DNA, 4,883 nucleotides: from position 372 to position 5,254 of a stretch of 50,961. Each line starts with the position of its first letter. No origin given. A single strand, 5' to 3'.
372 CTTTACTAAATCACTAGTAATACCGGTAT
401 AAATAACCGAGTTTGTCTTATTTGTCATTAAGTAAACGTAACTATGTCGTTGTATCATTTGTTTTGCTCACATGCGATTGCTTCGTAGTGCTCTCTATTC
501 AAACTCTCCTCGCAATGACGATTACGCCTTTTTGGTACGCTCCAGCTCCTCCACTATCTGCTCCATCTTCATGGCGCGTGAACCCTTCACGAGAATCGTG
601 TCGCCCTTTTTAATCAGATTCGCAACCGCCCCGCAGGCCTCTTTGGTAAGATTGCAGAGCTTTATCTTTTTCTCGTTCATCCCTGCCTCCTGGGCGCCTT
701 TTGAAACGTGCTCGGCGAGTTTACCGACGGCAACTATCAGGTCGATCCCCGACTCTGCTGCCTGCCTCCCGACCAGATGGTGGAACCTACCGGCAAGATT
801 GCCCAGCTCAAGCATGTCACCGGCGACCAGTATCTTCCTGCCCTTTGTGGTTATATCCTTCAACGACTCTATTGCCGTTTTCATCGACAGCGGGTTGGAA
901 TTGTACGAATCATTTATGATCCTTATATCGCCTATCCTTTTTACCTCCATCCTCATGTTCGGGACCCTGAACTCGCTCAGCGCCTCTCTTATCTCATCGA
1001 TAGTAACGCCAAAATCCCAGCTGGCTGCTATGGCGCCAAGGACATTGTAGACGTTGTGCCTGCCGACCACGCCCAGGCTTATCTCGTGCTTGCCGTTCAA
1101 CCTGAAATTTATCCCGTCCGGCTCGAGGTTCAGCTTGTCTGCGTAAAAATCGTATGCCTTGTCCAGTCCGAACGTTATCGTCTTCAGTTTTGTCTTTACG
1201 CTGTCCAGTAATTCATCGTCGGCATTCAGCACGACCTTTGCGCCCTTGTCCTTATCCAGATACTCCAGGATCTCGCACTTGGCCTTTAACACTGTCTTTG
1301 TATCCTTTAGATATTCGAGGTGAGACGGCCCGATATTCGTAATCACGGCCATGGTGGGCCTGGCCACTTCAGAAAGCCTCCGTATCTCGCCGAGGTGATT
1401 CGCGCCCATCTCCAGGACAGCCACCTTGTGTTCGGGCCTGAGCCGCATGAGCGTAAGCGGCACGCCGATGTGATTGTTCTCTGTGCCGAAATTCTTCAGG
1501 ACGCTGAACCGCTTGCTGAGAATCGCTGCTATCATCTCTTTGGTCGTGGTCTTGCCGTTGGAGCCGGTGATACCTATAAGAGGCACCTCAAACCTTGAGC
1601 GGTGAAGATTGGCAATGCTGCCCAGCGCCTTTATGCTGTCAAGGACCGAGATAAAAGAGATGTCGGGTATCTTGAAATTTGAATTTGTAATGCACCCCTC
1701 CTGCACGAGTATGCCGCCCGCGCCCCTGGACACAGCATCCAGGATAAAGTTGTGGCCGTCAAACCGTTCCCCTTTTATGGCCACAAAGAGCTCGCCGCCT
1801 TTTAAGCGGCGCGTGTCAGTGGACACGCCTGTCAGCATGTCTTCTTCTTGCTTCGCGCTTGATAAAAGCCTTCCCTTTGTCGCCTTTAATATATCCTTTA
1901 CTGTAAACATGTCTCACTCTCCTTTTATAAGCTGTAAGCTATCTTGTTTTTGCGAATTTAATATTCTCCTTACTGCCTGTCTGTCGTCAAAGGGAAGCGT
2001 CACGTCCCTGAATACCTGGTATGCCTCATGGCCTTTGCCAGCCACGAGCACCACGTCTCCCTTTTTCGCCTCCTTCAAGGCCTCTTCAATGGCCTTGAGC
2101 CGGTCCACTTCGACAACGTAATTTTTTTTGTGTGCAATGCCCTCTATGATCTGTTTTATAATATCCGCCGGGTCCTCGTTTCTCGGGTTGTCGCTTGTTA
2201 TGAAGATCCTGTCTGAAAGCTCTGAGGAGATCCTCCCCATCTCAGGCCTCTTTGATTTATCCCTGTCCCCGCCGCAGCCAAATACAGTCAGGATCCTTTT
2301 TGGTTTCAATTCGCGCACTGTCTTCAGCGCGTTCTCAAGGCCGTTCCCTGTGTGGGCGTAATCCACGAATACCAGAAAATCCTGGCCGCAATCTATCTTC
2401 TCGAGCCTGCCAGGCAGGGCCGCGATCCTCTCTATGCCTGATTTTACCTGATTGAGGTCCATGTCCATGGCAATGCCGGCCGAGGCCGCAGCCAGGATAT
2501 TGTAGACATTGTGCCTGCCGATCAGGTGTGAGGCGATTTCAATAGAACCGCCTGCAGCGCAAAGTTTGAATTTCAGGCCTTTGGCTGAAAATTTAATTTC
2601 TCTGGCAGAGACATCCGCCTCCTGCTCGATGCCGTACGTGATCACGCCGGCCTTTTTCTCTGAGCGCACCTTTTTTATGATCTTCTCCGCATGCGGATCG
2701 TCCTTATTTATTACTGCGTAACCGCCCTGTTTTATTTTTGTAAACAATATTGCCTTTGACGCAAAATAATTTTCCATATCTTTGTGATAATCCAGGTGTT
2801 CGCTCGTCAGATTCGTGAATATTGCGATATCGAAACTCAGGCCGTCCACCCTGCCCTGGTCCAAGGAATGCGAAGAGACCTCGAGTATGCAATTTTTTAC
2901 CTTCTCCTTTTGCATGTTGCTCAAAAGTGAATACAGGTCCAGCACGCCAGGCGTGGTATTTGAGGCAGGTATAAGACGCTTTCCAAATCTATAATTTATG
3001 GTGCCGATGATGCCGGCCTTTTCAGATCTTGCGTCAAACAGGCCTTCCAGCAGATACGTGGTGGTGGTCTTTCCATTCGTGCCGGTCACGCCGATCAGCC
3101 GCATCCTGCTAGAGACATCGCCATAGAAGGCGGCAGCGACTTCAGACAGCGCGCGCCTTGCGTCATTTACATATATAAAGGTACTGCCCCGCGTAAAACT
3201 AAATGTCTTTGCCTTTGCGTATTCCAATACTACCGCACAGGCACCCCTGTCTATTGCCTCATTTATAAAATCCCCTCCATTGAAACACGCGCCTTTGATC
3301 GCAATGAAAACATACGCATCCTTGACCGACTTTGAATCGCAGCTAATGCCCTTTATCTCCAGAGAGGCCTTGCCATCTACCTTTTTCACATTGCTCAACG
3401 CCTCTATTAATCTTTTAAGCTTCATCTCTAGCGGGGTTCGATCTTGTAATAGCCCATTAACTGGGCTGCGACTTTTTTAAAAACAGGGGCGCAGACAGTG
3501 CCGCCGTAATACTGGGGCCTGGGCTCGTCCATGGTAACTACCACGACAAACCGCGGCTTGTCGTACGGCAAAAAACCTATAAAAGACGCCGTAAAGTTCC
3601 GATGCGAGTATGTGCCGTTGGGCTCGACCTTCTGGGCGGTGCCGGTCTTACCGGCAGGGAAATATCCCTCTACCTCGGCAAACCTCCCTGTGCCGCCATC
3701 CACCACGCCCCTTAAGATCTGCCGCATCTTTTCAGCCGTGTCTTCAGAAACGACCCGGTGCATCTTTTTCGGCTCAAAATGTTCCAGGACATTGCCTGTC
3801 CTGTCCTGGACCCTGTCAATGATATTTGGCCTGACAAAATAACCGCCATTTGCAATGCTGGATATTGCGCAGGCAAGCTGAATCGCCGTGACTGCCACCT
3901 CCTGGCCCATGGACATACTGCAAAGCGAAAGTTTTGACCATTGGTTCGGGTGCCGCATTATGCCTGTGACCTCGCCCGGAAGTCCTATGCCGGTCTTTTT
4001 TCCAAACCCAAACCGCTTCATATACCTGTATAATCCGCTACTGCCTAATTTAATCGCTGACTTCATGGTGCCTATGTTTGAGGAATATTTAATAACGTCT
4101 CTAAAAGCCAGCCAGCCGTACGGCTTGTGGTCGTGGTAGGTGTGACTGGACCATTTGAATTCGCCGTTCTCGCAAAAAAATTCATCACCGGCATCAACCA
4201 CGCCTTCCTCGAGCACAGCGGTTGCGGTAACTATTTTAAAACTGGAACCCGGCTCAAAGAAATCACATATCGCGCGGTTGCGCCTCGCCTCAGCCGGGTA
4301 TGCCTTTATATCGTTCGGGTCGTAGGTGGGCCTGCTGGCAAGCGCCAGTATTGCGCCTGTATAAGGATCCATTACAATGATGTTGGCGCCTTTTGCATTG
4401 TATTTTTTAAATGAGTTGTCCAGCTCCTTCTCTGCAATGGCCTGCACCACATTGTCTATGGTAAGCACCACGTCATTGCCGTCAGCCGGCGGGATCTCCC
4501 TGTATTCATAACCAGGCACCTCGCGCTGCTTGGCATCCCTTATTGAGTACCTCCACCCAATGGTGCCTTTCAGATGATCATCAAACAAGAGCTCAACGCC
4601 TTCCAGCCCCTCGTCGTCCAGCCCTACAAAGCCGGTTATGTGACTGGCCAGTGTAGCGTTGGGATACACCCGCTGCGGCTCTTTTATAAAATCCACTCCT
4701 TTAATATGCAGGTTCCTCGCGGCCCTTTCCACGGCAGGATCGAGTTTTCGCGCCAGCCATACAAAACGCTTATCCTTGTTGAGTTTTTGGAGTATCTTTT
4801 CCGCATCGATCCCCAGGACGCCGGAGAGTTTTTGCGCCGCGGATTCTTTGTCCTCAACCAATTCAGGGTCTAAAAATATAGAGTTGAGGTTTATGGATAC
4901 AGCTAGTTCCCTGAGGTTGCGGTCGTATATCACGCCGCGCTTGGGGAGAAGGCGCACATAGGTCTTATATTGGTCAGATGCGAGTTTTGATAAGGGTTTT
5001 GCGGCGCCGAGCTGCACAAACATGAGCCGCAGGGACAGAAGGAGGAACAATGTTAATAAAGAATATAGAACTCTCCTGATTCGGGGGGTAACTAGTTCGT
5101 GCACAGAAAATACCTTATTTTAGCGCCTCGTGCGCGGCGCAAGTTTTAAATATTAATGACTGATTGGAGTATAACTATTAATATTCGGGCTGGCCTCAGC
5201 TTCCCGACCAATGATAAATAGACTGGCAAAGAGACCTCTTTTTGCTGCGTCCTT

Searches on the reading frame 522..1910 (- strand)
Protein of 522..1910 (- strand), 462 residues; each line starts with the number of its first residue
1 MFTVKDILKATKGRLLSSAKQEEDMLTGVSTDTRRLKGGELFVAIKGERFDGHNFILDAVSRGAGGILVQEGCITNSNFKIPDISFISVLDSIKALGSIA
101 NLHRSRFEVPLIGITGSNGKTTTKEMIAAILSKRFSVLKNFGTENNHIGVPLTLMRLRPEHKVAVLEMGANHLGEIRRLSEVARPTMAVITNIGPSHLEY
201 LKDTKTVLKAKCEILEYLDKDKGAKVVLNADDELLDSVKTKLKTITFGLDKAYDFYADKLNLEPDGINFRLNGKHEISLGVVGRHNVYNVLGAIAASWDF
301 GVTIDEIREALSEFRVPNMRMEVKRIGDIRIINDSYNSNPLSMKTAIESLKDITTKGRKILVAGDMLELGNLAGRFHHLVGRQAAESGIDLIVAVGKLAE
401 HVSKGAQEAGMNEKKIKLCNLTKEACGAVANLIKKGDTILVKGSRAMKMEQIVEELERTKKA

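Call 28: search_protein_families(library=pfam, proteins=[window:522-1910:-], max_evalue=0.00001)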
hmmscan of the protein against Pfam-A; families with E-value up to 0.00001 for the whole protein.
window:522-1910:- (462 aa): 3 families
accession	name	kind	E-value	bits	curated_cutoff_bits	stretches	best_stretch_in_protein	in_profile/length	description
PF08245.18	Mur_ligase_M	-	7.1e-51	173.4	24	1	114-296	1-199/200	Mur ligase middle domain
PF02875.26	Mur_ligase_C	-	1.1e-20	75.2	28.4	1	319-445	1-127/127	Mur ligase, glutamate ligase domain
PF01225.30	Mur_ligase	-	2.2e-07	31.6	21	1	27-102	3-93/95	Mur ligase family, catalytic domain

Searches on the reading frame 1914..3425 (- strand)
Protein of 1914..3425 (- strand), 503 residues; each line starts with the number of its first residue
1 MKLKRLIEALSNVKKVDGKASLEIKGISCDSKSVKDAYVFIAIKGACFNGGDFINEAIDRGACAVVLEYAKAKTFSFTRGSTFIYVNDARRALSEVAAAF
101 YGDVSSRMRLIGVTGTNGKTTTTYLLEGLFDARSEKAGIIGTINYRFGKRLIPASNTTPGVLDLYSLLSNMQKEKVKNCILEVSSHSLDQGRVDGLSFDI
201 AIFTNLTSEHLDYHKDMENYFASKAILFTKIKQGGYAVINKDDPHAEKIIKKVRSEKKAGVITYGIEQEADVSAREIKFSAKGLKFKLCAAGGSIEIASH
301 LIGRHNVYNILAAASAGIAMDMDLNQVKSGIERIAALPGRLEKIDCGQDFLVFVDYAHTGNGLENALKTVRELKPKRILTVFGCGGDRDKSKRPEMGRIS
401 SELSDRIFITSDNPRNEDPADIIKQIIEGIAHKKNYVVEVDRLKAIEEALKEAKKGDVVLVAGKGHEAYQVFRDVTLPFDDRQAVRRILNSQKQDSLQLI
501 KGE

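Call 28: search_protein_families(library=pfam, proteins=[window:1914-3425:-], max_evalue=0.00001)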
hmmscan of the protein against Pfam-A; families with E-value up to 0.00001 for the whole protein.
window:1914-3425:- (503 aa): 3 families
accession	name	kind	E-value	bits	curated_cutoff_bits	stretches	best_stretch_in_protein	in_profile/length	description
PF08245.18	Mur_ligase_M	-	3.2e-62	210.5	24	1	113-316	1-199/200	Mur ligase middle domain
PF02875.26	Mur_ligase_C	-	3.9e-34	118.7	28.4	1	339-465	1-127/127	Mur ligase, glutamate ligase domain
PF01225.30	Mur_ligase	-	1.4e-08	35.4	21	1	23-101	1-95/95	Mur ligase family, catalytic domain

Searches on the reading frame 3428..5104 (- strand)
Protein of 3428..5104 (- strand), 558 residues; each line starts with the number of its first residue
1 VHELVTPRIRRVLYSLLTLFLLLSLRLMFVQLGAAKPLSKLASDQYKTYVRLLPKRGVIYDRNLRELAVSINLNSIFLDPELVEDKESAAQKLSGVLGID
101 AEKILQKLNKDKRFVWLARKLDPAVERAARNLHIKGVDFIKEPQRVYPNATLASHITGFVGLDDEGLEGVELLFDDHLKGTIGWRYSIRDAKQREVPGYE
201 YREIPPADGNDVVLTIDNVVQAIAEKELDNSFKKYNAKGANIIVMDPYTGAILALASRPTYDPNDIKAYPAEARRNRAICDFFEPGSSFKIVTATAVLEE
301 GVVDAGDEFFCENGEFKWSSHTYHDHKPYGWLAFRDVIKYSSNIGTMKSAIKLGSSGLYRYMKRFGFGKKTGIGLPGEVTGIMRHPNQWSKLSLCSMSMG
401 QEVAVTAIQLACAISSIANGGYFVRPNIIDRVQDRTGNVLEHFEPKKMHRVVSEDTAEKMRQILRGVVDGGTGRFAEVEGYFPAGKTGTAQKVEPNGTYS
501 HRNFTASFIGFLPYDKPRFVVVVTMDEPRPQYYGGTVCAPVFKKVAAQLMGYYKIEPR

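Call 28: search_protein_families(library=pfam, proteins=[window:3428-5104:-], max_evalue=0.00001)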
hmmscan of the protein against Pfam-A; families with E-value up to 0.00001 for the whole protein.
window:3428-5104:- (558 aa): 2 families
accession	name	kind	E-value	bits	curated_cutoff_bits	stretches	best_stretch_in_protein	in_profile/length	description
PF00905.27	Transpeptidase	-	7.9e-77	258.8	22.1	1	242-545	3-297/299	Penicillin binding protein transpeptidase domain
PF03717.20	PBP_dimer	-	1.3e-16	62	24.4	1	54-196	4-176/180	Penicillin-binding Protein dimerisation domain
